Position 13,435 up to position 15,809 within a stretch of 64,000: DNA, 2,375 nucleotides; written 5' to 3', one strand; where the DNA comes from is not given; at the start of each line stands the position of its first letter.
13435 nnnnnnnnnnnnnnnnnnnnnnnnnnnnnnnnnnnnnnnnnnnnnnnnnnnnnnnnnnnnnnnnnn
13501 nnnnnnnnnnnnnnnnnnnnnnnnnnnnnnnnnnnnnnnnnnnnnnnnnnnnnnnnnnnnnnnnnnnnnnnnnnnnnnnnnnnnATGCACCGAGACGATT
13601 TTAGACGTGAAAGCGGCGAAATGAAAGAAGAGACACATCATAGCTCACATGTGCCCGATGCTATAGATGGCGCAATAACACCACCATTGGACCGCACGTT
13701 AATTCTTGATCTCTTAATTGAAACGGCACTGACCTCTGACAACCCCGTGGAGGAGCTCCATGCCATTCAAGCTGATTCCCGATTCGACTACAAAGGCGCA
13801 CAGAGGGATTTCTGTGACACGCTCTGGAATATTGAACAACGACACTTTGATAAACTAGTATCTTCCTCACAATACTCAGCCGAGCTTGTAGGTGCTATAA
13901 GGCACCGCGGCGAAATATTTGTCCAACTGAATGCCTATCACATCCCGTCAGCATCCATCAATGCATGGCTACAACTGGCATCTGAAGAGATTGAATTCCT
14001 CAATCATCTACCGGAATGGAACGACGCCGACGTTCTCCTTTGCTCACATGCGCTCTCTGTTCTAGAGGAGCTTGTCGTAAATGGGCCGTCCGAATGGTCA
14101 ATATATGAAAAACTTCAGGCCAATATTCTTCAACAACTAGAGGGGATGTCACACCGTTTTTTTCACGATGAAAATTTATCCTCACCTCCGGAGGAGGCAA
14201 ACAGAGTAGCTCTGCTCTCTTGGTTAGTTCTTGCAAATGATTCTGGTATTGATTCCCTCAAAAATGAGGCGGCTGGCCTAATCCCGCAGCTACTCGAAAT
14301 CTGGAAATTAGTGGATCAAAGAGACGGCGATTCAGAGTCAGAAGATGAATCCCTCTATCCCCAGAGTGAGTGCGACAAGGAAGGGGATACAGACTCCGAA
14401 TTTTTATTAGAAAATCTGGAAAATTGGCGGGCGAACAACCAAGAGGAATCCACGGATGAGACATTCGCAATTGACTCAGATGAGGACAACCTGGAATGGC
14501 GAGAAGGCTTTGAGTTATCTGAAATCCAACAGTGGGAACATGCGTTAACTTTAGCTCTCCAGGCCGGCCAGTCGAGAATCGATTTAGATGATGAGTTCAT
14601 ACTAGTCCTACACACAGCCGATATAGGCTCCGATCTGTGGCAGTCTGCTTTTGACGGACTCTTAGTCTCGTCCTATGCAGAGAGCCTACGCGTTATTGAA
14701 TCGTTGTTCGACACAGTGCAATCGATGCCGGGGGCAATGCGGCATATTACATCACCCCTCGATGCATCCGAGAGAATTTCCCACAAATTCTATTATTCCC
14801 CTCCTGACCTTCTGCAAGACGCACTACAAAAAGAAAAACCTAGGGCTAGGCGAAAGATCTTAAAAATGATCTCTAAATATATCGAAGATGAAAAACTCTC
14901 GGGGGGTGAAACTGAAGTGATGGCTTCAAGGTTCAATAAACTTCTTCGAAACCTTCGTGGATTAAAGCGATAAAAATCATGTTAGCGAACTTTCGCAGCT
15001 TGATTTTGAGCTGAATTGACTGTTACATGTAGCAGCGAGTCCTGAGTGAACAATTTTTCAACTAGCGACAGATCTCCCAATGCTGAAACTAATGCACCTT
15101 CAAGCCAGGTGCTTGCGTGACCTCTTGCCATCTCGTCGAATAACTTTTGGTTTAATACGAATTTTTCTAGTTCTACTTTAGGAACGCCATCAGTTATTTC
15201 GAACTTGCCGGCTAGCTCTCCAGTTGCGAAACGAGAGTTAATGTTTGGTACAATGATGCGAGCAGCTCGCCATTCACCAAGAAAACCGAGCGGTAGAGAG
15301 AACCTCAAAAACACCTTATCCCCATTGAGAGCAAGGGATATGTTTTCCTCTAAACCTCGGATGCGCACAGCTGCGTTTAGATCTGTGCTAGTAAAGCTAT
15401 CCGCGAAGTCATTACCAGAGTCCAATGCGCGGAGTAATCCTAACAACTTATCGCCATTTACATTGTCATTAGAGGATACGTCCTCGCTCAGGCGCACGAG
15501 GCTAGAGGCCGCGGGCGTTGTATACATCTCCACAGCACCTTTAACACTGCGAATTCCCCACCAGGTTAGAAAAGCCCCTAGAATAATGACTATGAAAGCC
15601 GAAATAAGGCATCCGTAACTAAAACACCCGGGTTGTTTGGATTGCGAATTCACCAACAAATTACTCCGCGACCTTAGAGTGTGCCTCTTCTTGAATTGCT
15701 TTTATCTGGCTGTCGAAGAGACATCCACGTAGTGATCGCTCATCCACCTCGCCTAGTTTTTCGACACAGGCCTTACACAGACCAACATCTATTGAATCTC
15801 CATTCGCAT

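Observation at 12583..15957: Patch of uncharacterised genes between housekeeping genes and SNF2 helicase no. 1: small RBS/terminator-bounded ORF, acidic 462-aa protein, membrane protein, Cys-containing lipoprotein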

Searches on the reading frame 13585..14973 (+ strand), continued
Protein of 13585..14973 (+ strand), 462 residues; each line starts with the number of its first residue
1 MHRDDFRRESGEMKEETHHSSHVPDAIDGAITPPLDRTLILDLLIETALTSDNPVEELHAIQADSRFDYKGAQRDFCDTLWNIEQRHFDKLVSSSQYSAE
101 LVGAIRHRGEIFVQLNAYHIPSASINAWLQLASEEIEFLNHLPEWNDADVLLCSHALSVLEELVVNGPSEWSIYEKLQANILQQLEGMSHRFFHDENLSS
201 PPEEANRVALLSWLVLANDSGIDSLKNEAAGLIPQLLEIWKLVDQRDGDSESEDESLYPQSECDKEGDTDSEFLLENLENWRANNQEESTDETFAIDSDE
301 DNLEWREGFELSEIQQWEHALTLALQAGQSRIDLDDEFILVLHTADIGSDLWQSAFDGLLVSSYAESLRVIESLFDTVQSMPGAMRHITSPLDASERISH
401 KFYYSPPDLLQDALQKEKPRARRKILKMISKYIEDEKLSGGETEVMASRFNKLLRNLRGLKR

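Call 97: find_encoding_contigs(protein=P0013, flank=8000, max_places=3)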
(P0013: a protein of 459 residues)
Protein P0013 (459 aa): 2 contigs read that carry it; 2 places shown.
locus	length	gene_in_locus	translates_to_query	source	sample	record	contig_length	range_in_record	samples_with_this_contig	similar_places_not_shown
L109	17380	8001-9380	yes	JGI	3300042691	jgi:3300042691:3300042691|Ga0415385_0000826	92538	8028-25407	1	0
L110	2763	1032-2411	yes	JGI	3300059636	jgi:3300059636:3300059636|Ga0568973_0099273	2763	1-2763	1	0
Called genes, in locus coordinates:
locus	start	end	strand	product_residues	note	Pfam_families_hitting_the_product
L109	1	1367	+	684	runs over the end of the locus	PF00676:E1_dh, PF13292:DXP_synthase_N (faint), PF02779:Transket_pyr, PF02780:Transketolase_C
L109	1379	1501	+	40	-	-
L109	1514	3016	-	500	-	PF00583:Acetyltransf_1, PF13508:Acetyltransf_7, PF13673:Acetyltransf_10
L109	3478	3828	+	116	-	-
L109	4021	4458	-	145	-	-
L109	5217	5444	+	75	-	-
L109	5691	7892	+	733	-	PF01734:Patatin, PF01103:Omp85 (weak)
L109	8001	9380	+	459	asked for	-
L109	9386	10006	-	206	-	-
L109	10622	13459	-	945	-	PF00176:SNF2-rel_dom, PF00271:Helicase_C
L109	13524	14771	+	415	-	PF00005:ABC_tran, PF13304:AAA_21 (faint), PF08402:TOBE_2 (weak)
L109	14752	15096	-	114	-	-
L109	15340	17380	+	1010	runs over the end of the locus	PF00528:BPD_transp_1, PF13416:SBP_bac_8, PF13343:SBP_bac_6, PF13531:SBP_bac_11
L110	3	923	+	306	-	?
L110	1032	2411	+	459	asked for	-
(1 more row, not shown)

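Call 100: search_protein_families(library=pfam, proteins=[L002:9580-9846:+, L006:2771-3037:+, L007:48-314:+], max_evalue=1)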
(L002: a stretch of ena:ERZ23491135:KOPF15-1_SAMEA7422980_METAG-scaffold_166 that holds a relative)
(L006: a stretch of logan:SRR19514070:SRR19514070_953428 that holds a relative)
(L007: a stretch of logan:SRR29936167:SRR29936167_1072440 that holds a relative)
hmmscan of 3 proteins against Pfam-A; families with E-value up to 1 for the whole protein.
L002:9580-9846:+ (88 aa): 0 families

L006:2771-3037:+ (88 aa): 0 families

L007:48-314:+ (88 aa): 1 family
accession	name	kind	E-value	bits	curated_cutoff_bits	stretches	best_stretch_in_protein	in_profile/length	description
PF11304.13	DUF3106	-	0.065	14.2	24.3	1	27-85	31-89/104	Protein of unknown function (DUF3106)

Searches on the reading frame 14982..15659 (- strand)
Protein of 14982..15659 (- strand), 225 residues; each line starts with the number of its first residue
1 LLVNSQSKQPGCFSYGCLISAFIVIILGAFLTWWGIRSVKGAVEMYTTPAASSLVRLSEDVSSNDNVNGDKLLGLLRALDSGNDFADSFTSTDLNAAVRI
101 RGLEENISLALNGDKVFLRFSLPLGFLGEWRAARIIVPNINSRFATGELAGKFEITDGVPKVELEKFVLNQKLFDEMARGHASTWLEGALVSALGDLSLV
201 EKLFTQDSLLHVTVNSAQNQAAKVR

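Call 6: search_protein_families(library=pfam, proteins=[window:14982-15659:-], max_evalue=0.1)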
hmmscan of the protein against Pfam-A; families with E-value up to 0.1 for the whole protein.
window:14982-15659:- (225 aa): 1 family
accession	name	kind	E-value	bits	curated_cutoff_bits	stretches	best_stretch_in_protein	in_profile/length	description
PF07869.17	DUF1656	-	0.034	14.6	26.5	1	15-57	5-47/56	Protein of unknown function (DUF1656)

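Call 26: find_homologous_proteins(query=window:14982-15659:-)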
Query window:14982-15659:- (225 aa): 3 proteins with E <= 0.001 among 645 candidates.
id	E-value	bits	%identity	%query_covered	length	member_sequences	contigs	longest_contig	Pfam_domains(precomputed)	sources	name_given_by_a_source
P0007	4.1e-140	482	100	99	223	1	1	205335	-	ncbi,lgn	-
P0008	3.0e-78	280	59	96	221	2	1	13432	-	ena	-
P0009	6.7e-76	272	57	96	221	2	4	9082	-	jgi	jgi:hypothetical protein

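Call 48: find_homologous_proteins(query=A5)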
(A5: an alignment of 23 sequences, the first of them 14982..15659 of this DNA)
Query A5 (23 sequences) (225 aa, profile of the alignment): 13 proteins with E <= 0.001 among 8000 candidates.
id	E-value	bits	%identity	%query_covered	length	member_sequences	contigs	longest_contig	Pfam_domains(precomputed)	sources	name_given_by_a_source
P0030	6.1e-69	250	24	69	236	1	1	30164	-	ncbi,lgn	-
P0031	2.9e-67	245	25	79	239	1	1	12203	-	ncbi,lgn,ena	-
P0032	5.0e-67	244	26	84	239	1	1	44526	-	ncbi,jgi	jgi:hypothetical protein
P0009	5.2e-67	244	57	96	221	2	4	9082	-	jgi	jgi:hypothetical protein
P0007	1.7e-66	242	100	99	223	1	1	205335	-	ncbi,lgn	-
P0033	2.9e-66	241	25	79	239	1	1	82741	-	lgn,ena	-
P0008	5.5e-63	231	59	96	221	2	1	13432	-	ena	-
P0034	4.3e-59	218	25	79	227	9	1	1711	-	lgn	-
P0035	1.7e-56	209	26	89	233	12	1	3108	-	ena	-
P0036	4.1e-56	208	26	79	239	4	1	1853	-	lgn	-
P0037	9.0e-56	207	29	83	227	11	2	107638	-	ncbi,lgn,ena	-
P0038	2.2e-52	196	26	83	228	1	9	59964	-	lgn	-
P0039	2.4e-52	196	27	83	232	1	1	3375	-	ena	-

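Call 49: search_solved_structures(query=A5, max_evalue=1)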
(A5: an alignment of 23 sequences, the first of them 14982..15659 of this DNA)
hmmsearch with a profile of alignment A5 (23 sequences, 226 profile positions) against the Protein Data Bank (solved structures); distinct sequences matched with E-value up to 1: 4.
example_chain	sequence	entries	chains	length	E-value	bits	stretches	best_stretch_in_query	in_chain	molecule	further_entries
7t3d_H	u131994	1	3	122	0.32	13.7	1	133-180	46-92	222-1C06 mAb heavy chain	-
4l8i_A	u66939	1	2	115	0.33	13.7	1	39-81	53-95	RSV epitope scaffold FFL_005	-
2mra_A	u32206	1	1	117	0.41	13.4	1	169-199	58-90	De novo designed protein OR459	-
8d21_H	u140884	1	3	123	0.98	12.1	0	133-180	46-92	1B06 Heavy Chain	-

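Call 56: predict_structure(alignment_id=A6)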
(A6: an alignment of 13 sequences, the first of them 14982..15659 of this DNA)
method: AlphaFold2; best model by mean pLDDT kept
length: 225 residues; sequences in the alignment: 13
mean_pLDDT: 79.4   pTM: 0.66
mean pLDDT of the five models: 79.4, 77.2, 74.4, 72.1, 67.9
residues with pLDDT >= 90: 36; 70-90: 145; 50-70: 34; < 50: 10
segments of 3 or more residues with pLDDT < 50: 58-64
pLDDT, mean of each block of 10 residues (from residue 1): 54 75 91 83 83 61 56 83 87 84 84 90 77 77 89 85 92 90 86 71 86 76 53
secondary structure, 60 per line:
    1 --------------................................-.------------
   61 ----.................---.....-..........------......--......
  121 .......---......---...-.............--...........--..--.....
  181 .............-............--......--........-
elements in order: H15-46 H65-81 E85-89 H91-100 E107-112 E115-123 H124-127 H131-136 E144-156 E159-169 H176-193 H195-199 E200-206 E209-214 H217-224

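Call 65: search_protein_families(library=pfam, alignment_id=A5, max_evalue=1)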
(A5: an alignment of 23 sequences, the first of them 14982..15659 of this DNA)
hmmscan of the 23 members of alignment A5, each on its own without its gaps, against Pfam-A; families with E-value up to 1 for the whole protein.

A. member 1, window:14982-15659:- (225 aa): 1 family
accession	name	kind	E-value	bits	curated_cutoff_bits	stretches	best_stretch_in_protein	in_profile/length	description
PF07869.17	DUF1656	-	0.034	14.6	26.5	1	15-57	5-47/56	Protein of unknown function (DUF1656)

B. families by the number of members that match (of 23 scanned): 18 families
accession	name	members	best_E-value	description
PF23191.1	WH_MCM3_C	3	0.072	MCM3-like, winged helix domain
PF13179.11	DUF4006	2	0.018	Family of unknown function (DUF4006)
PF06024.17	Orf78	2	0.021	Orf78 (ac78)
PF24109.1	DUF7384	1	0.0089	Family of unknown function (DUF7384)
PF00934.25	PE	1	0.013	PE family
PF14012.11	DUF4229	1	0.015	Protein of unknown function (DUF4229)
PF10204.14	DuoxA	1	0.025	Dual oxidase maturation factor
PF07869.17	DUF1656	1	0.034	Protein of unknown function (DUF1656)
PF19903.4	DUF6376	1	0.044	Family of unknown function (DUF6376)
PF07811.17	TadE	1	0.045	TadE-like protein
PF11832.13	DUF3352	1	0.056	Protein of unknown function (DUF3352)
PF16709.11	SCAB-Ig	1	0.1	Ig domain of plant-specific actin-binding protein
PF21934.1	Yop-YscD_ppl_3rd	1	0.13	YscD/CdsD-like Bon-like domain 3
PF07867.16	DUF1654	1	0.15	Protein of unknown function (DUF1654)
PF08601.15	PAP1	1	0.18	Transcription factor PAP1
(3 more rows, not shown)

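Call 69: fold_search(model_id=the predicted structure, library=pdb)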
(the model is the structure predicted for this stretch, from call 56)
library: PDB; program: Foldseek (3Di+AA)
matches with E <= 10: 400; with E <= 0.001: 0
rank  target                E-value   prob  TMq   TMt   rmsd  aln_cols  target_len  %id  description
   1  2obd_A                3.6e-03  0.91  0.25  0.13  13.5       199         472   10  Crystal Structure of Cholesteryl Ester Transfer Protein (released 2007-01-23)
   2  3l6i_A                1.8e-02  0.91  0.28  0.34   9.3       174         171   10  Crystal structure of the uncharacterized lipoprotein yceb from e. coli at the resolution 2.0a. northeast structural ge (released 2010-01-26)
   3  3l6i_B                2.3e-02  0.38  0.20  0.24  15.5       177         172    9  Crystal structure of the uncharacterized lipoprotein yceb from e. coli at the resolution 2.0a. northeast structural ge (released 2010-01-26)
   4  1ewf                  2.7e-02  0.20  0.18  0.11  19.2       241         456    7  THE 1.7 ANGSTROM CRYSTAL STRUCTURE OF BPI (released 2000-06-21)
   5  3q1k_B                6.5e-02  0.16  0.16  0.12  16.2       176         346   12  The Crystal Structure of the D-alanyl-alanine Synthetase A from Salmonella enterica Typhimurium Complexed with ADP (released 2011-01-12)
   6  2yh6_C                2.2e-01  0.44  0.25  0.42   7.7       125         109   10  Structure of the N-terminal domain of BamC from E. coli (released 2011-05-25)
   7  8es4_A                2.4e-01  0.20  0.15  0.09   7.1        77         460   12  Focused reconstruction of HRP29 tail (released 2023-10-18)
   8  4keg                  2.7e-01  0.08  0.13  0.08  13.4       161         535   14  Crystal Structure of MBP Fused Human SPLUNC1 (released 2014-04-30)
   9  3i12_B                3.0e-01  0.08  0.14  0.12  16.5       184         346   10  The crystal structure of the D-alanyl-alanine synthetase A from Salmonella enterica subsp. enterica serovar Typhimuriu (released 2009-08-18)
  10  5ltw_D                3.6e-01  0.13  0.13  0.25  11.4       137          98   11  Complex of human 14-3-3 sigma CLU1 mutant with phosphorylated heat shock protein B6 (released 2017-02-01)
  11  9arl_C                3.8e-01  0.13  0.20  0.11  11.5       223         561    8  CryoEM structure of BoNT-NTNH-OrfX2 complex from Clostridium botulinum strain A1-ST7B, major class (released 2025-01-22)
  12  8alo_B                4.3e-01  0.12  0.19  0.27  14.0       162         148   13  Heterodimer formation of sensory domains of Vibrio cholerae regulators ToxR and ToxS (released 2023-09-13)
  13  6ee1_B                4.6e-01  0.08  0.19  0.08  25.0       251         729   11  Crystal structure of Mycobacterium tuberculosis ICL2 in complex with acetyl-CoA (released 2019-08-14)
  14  5ltw_L                5.4e-01  0.08  0.12  0.25  16.7       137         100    9  Complex of human 14-3-3 sigma CLU1 mutant with phosphorylated heat shock protein B6 (released 2017-02-01)
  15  7u9k_A                5.8e-01  0.05  0.13  0.10  17.8       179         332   11  Staphylococcus aureus D-alanine-D-alanine ligase in complex with ATP, D-ala-D-ala, Mg2+ and K+ (released 2023-03-15)
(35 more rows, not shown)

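Call 73: search_protein_families(library=padloc, proteins=[window:14982-15659:-], max_evalue=0.01)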
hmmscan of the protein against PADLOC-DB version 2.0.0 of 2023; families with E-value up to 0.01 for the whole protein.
window:14982-15659:- (225 aa): 0 families

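Call 74: search_protein_families(library=ncbifam, proteins=[window:14982-15659:-], max_evalue=0.01)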
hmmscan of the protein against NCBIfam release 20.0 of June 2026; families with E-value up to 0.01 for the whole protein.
window:14982-15659:- (225 aa): 0 families

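Call 75: search_protein_families(library=phrogs, proteins=[window:14982-15659:-], max_evalue=0.01)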
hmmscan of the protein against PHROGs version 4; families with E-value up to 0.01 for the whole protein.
window:14982-15659:- (225 aa): 0 families

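Call 93: search_solved_structures(query=A5, max_evalue=10)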
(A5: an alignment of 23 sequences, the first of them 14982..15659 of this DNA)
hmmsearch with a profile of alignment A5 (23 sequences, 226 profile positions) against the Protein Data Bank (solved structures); distinct sequences matched with E-value up to 10: 4.
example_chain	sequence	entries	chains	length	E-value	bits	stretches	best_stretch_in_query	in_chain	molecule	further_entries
7t3d_H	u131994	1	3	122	0.32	13.7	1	133-180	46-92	222-1C06 mAb heavy chain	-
4l8i_A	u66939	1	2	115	0.33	13.7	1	39-81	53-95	RSV epitope scaffold FFL_005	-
2mra_A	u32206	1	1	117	0.41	13.4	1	169-199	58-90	De novo designed protein OR459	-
8d21_H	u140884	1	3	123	0.98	12.1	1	133-180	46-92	1B06 Heavy Chain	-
